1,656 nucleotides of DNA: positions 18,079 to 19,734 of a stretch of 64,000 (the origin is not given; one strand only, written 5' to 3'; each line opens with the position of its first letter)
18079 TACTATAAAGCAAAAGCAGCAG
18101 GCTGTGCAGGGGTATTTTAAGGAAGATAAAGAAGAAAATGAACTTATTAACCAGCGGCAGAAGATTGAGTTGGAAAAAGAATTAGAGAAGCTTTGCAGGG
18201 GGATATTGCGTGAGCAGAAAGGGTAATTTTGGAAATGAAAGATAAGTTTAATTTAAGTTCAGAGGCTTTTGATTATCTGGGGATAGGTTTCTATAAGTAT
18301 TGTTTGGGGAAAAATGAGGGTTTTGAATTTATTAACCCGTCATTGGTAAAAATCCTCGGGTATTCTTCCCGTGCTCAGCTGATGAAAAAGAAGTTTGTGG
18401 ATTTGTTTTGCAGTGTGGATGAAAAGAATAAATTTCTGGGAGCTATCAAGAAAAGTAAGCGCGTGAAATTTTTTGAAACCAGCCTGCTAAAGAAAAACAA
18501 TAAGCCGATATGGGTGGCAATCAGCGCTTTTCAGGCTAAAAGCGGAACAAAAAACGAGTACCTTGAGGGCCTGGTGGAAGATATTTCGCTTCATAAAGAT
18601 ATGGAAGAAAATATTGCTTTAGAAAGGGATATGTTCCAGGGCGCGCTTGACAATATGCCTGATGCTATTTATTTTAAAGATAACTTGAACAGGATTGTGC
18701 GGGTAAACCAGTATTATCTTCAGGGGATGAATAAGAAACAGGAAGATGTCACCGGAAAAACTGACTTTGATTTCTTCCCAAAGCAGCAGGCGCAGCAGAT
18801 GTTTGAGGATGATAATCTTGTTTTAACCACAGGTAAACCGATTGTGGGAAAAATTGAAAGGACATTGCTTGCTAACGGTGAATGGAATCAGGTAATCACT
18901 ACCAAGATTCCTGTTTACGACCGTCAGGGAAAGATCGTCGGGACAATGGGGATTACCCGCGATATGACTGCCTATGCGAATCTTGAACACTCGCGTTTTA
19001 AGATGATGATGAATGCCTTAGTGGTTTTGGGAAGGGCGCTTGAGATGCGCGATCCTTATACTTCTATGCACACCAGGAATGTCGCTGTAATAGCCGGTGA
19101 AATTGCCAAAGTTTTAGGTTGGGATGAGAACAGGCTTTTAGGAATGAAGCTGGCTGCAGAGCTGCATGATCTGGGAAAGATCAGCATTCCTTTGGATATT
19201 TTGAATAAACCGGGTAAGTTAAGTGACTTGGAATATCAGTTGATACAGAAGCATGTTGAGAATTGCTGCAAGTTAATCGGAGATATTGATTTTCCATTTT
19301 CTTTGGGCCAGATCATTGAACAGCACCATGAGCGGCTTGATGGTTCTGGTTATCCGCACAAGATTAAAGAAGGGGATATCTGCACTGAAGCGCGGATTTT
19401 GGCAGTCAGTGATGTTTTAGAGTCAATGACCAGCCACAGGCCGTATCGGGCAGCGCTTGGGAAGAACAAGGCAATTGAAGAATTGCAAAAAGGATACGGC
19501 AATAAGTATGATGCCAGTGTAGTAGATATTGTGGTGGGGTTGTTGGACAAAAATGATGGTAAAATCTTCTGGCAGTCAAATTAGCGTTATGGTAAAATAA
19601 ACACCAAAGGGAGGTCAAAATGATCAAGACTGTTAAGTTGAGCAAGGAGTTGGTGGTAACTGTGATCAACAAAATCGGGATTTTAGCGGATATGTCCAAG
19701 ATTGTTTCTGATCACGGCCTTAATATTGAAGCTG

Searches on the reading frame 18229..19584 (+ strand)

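Call 38: search_protein_families(library=pfam, max_evalue=0.0001, proteins=[window:18229-19584:+])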
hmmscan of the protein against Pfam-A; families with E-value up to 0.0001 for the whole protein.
window:18229-19584:+ (451 aa): 6 families
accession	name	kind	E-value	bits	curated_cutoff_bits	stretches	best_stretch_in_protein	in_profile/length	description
PF13487.12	HD_5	-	3.9e-39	134.6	27.2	1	267-431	3-170/170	HD domain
PF13426.13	PAS_9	-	1.1e-19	71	27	2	29-120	9-102/103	PAS domain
PF08448.16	PAS_4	-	5.5e-19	68.9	23.1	1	140-248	1-107/110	PAS fold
PF01966.28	HD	-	7.7e-15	55.6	22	1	280-400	3-116/116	HD domain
PF00989.32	PAS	-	2e-10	41.1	22.6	0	135-246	2-113/113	PAS fold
PF13188.13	PAS_8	-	7.1e-06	26.2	21.8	0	135-167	2-34/65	PAS domain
